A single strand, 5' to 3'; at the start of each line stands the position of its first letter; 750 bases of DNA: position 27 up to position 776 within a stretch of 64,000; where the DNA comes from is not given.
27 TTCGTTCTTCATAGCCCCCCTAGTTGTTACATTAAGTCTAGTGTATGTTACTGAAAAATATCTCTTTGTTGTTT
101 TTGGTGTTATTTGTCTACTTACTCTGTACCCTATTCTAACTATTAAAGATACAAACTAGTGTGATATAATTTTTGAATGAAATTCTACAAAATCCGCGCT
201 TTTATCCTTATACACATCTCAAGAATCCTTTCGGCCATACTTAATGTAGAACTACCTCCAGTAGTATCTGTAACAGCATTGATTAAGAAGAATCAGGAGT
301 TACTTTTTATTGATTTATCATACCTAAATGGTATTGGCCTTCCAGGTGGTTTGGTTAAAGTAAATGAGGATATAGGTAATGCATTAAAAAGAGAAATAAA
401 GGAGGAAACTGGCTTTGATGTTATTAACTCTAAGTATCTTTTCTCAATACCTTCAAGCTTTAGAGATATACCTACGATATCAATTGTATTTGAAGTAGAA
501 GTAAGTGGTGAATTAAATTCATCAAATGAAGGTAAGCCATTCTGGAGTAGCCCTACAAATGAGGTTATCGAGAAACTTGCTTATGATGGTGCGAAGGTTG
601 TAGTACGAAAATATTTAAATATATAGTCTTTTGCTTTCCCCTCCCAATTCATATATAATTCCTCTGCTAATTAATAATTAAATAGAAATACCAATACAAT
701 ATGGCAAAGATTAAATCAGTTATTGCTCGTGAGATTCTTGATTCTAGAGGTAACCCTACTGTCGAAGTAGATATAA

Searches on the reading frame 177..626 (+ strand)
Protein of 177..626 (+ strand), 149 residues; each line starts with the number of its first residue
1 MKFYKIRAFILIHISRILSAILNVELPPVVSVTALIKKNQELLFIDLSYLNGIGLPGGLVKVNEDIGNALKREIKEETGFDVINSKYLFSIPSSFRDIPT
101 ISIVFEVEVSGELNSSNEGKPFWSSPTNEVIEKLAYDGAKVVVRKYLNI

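Call 12: search_protein_families(library=pfam, proteins=[window:177-626:+], max_evalue=0.001)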
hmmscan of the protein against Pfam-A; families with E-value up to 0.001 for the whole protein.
window:177-626:+ (149 aa): 1 family
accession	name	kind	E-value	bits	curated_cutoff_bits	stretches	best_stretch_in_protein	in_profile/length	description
PF00293.34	NUDIX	-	1.4e-10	41.7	21.1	1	29-120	5-106/134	NUDIX domain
